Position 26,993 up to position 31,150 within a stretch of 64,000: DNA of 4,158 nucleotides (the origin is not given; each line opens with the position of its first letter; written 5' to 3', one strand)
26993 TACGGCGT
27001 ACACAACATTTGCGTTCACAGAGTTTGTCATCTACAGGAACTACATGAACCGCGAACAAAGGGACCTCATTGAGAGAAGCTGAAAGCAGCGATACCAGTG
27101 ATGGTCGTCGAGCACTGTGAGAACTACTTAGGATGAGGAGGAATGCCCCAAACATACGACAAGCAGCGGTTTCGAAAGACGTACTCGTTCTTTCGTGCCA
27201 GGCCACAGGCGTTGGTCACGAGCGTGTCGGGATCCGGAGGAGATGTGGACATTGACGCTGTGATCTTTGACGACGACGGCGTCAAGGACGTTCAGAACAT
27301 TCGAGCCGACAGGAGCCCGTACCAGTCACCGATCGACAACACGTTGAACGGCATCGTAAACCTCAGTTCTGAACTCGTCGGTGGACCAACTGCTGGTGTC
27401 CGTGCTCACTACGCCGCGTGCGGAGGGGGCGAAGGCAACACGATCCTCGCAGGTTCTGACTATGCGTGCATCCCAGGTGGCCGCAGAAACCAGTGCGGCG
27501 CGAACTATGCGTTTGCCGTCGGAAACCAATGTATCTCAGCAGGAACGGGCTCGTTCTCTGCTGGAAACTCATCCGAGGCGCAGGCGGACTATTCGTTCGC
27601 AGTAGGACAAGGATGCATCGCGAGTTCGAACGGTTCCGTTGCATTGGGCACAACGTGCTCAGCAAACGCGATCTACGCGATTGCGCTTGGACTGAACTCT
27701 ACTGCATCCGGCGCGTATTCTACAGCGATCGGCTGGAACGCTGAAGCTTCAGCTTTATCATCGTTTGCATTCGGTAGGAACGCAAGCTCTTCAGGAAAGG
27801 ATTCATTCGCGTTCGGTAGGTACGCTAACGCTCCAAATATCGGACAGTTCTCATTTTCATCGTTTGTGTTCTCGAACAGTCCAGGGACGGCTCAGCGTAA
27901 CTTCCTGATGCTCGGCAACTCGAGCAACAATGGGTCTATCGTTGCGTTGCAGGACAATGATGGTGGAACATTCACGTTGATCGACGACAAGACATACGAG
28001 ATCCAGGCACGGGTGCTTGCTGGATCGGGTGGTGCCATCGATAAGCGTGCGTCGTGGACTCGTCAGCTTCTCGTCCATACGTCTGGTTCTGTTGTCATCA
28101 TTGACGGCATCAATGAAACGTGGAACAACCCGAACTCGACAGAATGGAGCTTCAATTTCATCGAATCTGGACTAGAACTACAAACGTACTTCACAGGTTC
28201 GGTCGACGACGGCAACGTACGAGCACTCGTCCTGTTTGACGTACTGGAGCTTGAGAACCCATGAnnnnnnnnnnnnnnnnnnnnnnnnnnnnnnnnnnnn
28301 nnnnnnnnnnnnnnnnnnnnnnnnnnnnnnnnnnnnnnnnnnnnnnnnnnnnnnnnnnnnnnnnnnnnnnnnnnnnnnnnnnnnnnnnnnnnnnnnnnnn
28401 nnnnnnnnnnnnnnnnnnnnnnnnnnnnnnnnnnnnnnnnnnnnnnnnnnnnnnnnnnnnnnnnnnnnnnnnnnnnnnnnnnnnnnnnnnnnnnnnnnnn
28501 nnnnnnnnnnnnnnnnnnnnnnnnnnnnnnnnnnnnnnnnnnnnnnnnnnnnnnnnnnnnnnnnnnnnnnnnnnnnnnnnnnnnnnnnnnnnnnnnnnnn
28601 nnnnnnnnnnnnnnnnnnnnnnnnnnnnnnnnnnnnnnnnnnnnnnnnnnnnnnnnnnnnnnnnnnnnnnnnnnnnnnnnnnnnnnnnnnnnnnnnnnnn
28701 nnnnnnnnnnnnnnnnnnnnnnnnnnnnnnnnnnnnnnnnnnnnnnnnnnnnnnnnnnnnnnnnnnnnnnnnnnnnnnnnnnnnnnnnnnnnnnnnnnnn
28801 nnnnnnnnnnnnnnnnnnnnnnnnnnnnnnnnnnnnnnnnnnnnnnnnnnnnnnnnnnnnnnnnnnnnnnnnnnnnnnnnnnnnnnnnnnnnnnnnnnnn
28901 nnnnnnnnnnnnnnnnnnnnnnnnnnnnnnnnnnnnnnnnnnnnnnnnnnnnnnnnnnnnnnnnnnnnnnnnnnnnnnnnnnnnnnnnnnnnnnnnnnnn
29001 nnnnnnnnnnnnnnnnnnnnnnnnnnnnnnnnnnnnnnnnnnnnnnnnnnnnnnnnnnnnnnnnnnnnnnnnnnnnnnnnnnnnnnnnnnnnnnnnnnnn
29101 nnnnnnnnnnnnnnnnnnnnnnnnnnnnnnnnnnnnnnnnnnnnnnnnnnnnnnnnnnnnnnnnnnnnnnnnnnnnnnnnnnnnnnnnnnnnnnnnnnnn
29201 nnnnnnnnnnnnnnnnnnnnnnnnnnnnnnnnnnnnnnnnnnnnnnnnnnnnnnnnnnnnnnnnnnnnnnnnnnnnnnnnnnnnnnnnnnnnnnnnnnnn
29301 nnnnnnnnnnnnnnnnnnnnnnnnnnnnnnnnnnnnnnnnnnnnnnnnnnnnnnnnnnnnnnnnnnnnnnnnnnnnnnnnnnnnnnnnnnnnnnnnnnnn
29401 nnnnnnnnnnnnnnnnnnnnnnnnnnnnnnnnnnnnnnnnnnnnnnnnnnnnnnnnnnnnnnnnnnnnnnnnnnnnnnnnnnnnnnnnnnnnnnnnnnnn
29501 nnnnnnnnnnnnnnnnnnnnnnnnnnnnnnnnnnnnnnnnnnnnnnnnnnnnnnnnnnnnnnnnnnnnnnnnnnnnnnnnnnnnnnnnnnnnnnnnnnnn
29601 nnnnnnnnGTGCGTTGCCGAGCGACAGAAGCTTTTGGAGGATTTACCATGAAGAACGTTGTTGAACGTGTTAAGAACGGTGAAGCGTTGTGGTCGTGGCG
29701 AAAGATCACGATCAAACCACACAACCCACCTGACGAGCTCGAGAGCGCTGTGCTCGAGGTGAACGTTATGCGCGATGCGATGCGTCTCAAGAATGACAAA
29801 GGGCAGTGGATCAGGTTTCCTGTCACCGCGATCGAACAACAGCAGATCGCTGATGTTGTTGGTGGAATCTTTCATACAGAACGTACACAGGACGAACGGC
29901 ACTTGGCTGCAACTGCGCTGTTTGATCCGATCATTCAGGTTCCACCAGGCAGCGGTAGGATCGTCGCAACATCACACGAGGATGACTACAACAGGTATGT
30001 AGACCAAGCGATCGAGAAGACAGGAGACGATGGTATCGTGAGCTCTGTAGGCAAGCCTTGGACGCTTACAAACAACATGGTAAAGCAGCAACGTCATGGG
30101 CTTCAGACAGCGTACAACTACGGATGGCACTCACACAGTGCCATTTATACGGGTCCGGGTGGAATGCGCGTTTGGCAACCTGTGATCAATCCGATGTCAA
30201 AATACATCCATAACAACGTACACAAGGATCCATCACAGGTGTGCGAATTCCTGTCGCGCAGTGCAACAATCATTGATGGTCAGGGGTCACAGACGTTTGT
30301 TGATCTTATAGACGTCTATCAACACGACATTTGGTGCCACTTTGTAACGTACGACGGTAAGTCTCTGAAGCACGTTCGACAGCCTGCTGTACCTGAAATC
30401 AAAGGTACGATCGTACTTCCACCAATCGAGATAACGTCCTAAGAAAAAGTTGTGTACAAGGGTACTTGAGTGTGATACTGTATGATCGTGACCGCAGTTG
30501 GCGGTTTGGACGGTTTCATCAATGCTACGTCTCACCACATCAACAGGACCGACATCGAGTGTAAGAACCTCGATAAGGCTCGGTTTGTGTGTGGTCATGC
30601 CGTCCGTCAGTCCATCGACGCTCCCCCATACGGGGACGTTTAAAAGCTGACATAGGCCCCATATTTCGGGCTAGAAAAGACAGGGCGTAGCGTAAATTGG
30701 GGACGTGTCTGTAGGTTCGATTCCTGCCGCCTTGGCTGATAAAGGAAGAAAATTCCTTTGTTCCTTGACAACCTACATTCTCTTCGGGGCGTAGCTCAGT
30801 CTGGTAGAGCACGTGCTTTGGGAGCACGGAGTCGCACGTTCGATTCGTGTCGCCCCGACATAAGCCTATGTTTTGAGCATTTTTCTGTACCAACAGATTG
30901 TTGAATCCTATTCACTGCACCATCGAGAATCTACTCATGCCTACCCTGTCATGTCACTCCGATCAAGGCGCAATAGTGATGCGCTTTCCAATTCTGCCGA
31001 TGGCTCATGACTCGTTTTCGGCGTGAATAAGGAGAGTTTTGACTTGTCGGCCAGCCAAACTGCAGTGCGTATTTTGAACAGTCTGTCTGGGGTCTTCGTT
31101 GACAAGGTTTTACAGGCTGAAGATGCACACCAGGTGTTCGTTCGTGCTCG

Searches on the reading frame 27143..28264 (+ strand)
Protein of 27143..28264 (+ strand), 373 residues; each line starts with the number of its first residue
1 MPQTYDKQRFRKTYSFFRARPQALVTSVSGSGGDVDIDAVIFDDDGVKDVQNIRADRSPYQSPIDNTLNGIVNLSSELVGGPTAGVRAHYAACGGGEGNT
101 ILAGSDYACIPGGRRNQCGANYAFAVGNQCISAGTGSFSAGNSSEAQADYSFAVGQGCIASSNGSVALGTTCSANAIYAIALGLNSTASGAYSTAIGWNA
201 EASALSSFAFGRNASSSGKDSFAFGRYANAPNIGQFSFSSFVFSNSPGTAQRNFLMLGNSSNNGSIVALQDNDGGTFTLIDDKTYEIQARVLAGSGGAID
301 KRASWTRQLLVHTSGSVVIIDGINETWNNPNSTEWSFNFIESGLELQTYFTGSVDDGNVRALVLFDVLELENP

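Call 23: search_protein_families(library=pfam, proteins=[window:27143-28264:+], max_evalue=0.01)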
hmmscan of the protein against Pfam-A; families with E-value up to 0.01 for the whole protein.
window:27143-28264:+ (373 aa): 1 family
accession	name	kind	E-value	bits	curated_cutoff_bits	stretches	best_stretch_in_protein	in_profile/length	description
PF05658.19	YadA_head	-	5.5e-12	46.2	25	2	174-200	1-27/27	YadA head domain repeat (2 copies)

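Call 24: search_protein_families(library=phrogs, proteins=[window:27143-28264:+], max_evalue=0.001)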
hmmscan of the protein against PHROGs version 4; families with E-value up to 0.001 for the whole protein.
window:27143-28264:+ (373 aa): 3 families
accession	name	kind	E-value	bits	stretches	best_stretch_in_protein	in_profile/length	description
phrog_20057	-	unknown function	9.5e-06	23.9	1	119-232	529-649/2265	-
phrog_25468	-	unknown function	0.00063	19.7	1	137-231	92-185/528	-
phrog_36911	-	unknown function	0.00071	19.5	0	169-284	251-355/488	-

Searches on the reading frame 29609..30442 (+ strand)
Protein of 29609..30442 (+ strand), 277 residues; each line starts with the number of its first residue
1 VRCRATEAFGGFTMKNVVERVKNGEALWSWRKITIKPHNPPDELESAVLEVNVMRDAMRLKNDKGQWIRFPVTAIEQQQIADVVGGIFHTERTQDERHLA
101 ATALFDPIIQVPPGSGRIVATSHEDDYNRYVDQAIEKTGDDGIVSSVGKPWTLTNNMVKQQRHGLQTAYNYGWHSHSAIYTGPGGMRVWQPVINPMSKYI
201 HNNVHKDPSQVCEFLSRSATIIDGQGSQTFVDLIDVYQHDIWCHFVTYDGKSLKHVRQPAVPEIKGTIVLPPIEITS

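Call 23: search_protein_families(library=pfam, proteins=[window:29609-30442:+], max_evalue=0.01)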
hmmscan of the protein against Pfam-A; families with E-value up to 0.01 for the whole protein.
window:29609-30442:+ (277 aa): 0 families

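Call 24: search_protein_families(library=phrogs, proteins=[window:29609-30442:+], max_evalue=0.001)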
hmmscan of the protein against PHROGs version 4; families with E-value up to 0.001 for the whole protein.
window:29609-30442:+ (277 aa): 0 families

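Call 26: search_dna_similar(query=window:29609-30442:+, collection=phages, mode=protein, max_rows=25)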
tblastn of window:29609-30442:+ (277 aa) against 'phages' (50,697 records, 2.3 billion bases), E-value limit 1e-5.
No match.

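Call 27: find_related_loci(query=window:29609-30442:+, collection=viral_contigs, flank=6000)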
Query window:29609-30442:+ (277 aa) in viral_contigs; peptide patterns used: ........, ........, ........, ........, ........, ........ (x = any residue, [..] = any of these).
2 stretches matched a pattern, but none encodes a relative of the query by tblastn (E <= 1e-3).

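Call 29: find_encoding_contigs(protein=window:29609-30442:+, flank=3000, max_places=6)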
Protein window:29609-30442:+ (277 aa): no gene with exactly this product is on record in the collection.

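Call 30: find_homologous_proteins(query=window:29609-30442:+)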
Query window:29609-30442:+ (277 aa): 8 proteins with E <= 0.001 among 792 candidates.
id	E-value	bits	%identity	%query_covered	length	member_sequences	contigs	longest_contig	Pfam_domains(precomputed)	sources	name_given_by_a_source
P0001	5.5e-180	615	100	95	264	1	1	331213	-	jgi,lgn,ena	-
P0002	3.3e-84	301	56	95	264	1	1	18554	-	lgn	-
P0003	9.6e-72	260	49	93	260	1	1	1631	-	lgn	-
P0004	1.1e-70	256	48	95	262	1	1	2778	-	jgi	jgi:hypothetical protein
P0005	1.3e-69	253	48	95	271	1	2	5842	-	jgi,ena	-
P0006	3.7e-66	241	48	90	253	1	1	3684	-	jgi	jgi:hypothetical protein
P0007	1.6e-64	236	47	90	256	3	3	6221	-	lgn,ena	-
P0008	3.2e-62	228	47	90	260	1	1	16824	-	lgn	-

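Call 31: find_encoding_contigs(protein=P0001, flank=10000, max_places=4)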
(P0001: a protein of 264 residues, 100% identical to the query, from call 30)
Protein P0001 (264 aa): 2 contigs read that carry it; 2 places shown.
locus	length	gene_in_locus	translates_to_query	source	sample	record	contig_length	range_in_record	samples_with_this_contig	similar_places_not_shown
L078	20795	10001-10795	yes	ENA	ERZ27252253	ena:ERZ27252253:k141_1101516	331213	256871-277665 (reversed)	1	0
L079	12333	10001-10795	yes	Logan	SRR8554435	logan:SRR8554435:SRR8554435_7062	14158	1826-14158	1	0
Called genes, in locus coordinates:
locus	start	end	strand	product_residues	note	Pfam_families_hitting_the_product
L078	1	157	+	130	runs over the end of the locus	-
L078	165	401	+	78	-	-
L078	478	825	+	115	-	-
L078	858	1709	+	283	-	PF04542:Sigma70_r2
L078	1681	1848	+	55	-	-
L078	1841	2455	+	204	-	-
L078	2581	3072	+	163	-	-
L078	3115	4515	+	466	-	PF01068:DNA_ligase_A_M, PF14743:DNA_ligase_OB_2 (weak)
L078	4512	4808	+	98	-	-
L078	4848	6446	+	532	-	PF13203:DUF2201_N, PF09967:DUF2201 (weak)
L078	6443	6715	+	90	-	-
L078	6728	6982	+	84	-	-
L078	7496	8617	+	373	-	PF05658:YadA_head (weak)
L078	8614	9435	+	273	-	-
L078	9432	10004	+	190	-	-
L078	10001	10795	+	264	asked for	-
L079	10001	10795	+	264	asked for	-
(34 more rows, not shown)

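Call 32: find_encoding_contigs(protein=P0002, flank=10000, max_places=4)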
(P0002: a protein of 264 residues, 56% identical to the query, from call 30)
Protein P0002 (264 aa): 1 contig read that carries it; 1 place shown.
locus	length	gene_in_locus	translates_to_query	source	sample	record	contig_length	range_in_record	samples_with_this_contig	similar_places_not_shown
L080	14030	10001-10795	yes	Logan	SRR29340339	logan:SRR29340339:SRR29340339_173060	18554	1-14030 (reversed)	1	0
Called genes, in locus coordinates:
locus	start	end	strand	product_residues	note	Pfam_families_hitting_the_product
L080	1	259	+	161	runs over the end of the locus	-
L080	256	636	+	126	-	-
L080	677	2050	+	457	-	PF01068:DNA_ligase_A_M, PF14743:DNA_ligase_OB_2 (weak)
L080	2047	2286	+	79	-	-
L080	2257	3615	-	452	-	-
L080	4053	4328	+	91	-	-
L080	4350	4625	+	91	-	-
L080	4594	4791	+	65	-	-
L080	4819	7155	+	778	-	-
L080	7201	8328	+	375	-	PF05658:YadA_head (faint)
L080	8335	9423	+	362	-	-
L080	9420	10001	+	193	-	-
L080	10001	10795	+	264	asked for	-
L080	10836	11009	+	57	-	-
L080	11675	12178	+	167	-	-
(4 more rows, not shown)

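Call 33: find_encoding_contigs(protein=P0008, flank=10000, max_places=4)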
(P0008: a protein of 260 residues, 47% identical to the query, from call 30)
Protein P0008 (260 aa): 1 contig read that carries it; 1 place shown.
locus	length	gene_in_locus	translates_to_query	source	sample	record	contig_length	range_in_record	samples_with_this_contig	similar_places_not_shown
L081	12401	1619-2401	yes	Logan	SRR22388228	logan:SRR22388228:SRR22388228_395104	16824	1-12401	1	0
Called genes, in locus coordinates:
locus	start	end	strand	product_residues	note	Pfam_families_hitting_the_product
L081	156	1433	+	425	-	-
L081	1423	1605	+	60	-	-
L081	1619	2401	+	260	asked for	-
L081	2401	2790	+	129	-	-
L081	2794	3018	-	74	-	-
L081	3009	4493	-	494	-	PF13203:DUF2201_N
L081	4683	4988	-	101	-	-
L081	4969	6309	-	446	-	PF04675:DNA_ligase_A_N (faint), PF01068:DNA_ligase_A_M, PF14743:DNA_ligase_OB_2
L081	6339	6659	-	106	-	-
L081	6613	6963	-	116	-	-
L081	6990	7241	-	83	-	-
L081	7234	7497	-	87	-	-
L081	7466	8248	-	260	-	PF04542:Sigma70_r2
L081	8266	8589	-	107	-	-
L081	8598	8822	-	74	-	-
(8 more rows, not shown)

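Call 38: find_encoding_contigs(protein=P0005, flank=6000, max_places=4)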
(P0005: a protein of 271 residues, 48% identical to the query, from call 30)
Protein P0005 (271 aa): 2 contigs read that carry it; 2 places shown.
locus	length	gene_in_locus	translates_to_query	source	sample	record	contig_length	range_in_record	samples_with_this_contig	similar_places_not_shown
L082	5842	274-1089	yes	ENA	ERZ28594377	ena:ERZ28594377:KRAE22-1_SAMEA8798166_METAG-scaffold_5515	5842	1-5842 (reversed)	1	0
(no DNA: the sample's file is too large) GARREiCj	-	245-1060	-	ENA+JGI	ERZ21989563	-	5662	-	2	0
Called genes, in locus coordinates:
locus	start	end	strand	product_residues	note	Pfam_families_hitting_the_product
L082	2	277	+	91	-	?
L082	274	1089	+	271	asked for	-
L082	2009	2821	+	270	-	-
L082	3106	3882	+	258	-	-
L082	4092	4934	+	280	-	PF10686:YAcAr, PF08719:NADAR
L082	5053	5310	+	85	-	-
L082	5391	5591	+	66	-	-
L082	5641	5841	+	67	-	?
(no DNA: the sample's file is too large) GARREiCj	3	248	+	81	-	?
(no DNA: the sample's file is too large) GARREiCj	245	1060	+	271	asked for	-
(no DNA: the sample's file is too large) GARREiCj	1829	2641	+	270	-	-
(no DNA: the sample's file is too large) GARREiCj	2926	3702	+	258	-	-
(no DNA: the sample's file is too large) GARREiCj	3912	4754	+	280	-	PF10686:YAcAr, PF08719:NADAR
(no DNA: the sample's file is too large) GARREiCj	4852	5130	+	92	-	-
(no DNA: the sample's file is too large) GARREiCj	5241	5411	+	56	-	-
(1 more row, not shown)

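Call 39: find_encoding_contigs(protein=P0007, flank=6000, max_places=4)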
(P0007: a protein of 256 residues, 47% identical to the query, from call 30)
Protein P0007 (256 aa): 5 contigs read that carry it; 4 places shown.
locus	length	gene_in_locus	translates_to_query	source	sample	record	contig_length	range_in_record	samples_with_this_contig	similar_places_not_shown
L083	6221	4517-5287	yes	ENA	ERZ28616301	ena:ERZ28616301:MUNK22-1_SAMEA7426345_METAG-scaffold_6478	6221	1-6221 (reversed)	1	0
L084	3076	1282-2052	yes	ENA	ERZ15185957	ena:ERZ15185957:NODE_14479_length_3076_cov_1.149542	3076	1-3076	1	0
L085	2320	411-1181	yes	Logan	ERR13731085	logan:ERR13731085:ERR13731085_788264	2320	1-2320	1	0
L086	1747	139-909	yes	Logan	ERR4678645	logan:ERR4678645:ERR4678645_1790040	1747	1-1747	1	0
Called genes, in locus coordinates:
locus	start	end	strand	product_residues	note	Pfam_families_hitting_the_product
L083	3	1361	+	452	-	?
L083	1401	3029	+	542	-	PF13203:DUF2201_N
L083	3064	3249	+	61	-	-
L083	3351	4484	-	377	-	-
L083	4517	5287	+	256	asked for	-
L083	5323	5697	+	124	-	-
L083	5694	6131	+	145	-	PF08719:NADAR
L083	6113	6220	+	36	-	?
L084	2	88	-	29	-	?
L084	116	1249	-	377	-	-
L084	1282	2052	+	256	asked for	-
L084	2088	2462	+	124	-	-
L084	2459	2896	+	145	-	PF08719:NADAR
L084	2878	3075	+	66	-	?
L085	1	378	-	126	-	?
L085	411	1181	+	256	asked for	-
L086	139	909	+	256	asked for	-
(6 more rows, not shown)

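Call 40: find_encoding_contigs(protein=P0006, flank=6000, max_places=4)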
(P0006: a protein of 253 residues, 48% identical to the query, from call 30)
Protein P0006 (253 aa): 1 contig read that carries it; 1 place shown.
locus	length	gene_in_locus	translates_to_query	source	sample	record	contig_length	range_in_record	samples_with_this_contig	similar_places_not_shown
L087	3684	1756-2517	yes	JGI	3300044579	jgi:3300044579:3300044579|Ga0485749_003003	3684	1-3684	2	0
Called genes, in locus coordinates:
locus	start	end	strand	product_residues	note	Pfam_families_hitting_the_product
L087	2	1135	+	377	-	?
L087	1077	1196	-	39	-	-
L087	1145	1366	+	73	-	-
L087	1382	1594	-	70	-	-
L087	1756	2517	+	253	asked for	-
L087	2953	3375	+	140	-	-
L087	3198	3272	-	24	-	-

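Call 41: find_encoding_contigs(protein=P0004, flank=6000, max_places=4)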
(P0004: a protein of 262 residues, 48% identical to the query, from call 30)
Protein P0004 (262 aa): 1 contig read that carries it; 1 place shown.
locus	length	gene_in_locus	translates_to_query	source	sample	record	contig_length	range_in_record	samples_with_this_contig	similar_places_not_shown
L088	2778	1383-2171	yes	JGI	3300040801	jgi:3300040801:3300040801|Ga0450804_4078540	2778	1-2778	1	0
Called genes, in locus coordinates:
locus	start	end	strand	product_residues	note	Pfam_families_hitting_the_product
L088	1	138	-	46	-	?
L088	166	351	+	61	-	-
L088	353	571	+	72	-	-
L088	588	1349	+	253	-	PF01471:PG_binding_1 (weak), PF13539:Peptidase_M15_4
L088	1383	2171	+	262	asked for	-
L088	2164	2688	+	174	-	-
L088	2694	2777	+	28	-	?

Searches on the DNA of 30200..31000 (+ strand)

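Call 6: search_dna_similar(query=window:30200-31000:+, collection=phages, mode=distant, max_rows=30)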
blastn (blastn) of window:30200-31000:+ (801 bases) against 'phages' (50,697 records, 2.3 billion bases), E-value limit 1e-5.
Records with a match: 138; places in all: 139; records where one place covers at least 80% of the query: 0.
Best place of each record, by identity: 90-95% 2; 80-90% 79; 60-80% 57.
By first word of the organism name: Synechococcus 42; Klebsiella 15; Vibrio 11; Bacillus 8; Enterobacter 6; Acinetobacter 6; Caulobacter 5; Bacteriophage 4; Rhizobium 4; Streptomyces 3; and 16 more.
By host as written in the record: Synechococcus 12; - 10; Synechococcus sp. WH8102 9; Synechococcus sp. WH7803 7; Caulobacter vibrioides CB15 7; Klebsiella pneumoniae 6; Bacillus cereus 5; Acinetobacter baumannii (Acibaumc1) 3; and 58 more.
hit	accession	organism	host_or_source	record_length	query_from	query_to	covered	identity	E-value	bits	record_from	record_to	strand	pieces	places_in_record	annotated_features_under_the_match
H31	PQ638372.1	Synechococcus phage WH25-B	Synechococcus sp. WH 7803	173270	566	659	12%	80.9%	2e-14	86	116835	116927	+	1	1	tRNA-Pro | hypothetical protein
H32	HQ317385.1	Synechococcus phage S-RIM8 A.HR5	Synechococcus sp. WH7803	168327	567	663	12%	76.3%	6e-9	69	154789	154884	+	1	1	tRNA-Pro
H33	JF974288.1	Synechococcus phage S-RIM8 A.HR1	Synechococcus sp. WH7803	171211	567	663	12%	76.3%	6e-9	69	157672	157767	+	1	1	tRNA-Pro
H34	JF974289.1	Synechococcus phage S-RIM8 A.HR3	Synechococcus sp. WH7803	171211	567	663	12%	76.3%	6e-9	69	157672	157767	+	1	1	tRNA-Pro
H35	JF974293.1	Synechococcus phage KBS-M-1A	Synechococcus sp. WH7803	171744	567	663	12%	76.3%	6e-9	69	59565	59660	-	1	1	tRNA-Pro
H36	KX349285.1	Synechococcus phage S-RIM8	Synechococcus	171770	567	663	12%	76.3%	6e-9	69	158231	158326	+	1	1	tRNA-Pro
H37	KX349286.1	Synechococcus phage S-RIM8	Synechococcus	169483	567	663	12%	76.3%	6e-9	69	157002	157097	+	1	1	tRNA-Pro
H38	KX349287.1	Synechococcus phage S-RIM8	Synechococcus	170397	567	663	12%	76.3%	6e-9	69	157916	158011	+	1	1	tRNA-Pro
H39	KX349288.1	Synechococcus phage S-RIM8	Synechococcus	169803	567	663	12%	76.3%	6e-9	69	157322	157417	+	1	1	tRNA-Pro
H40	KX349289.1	Synechococcus phage S-RIM8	Synechococcus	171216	567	663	12%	76.3%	6e-9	69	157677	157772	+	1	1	tRNA-Pro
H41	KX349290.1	Synechococcus phage S-RIM8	Synechococcus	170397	567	663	12%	76.3%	6e-9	69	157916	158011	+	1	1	tRNA-Pro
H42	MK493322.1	Synechococcus phage S-RIM8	Synechococcus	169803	567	663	12%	76.3%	6e-9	69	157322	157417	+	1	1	tRNA-Pro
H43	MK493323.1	Synechococcus phage S-RIM8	Synechococcus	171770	567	663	12%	76.3%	6e-9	69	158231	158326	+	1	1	tRNA-Pro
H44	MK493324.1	Synechococcus phage S-RIM8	Synechococcus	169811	567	663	12%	76.3%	6e-9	69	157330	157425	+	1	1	tRNA-Pro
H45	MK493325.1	Synechococcus phage S-RIM8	Synechococcus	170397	567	663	12%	76.3%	6e-9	69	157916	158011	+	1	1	tRNA-Pro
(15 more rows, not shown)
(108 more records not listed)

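Call 12: search_rna_families(source=window, start=30400, end=30900, threshold=evalue, max_evalue=10, show_alignments=4)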
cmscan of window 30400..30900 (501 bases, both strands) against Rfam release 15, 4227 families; matches with E-value up to 10: 2.
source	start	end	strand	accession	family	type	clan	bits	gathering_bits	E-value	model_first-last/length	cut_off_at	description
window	30785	30858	+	RF00005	tRNA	Gene; tRNA;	CL00001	63.4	29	1.6e-13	1-71/71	no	tRNA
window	30703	30814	+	RF02553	YrlA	Gene; sRNA;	-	30.1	69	0.00014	23-85/114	no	Y RNA-like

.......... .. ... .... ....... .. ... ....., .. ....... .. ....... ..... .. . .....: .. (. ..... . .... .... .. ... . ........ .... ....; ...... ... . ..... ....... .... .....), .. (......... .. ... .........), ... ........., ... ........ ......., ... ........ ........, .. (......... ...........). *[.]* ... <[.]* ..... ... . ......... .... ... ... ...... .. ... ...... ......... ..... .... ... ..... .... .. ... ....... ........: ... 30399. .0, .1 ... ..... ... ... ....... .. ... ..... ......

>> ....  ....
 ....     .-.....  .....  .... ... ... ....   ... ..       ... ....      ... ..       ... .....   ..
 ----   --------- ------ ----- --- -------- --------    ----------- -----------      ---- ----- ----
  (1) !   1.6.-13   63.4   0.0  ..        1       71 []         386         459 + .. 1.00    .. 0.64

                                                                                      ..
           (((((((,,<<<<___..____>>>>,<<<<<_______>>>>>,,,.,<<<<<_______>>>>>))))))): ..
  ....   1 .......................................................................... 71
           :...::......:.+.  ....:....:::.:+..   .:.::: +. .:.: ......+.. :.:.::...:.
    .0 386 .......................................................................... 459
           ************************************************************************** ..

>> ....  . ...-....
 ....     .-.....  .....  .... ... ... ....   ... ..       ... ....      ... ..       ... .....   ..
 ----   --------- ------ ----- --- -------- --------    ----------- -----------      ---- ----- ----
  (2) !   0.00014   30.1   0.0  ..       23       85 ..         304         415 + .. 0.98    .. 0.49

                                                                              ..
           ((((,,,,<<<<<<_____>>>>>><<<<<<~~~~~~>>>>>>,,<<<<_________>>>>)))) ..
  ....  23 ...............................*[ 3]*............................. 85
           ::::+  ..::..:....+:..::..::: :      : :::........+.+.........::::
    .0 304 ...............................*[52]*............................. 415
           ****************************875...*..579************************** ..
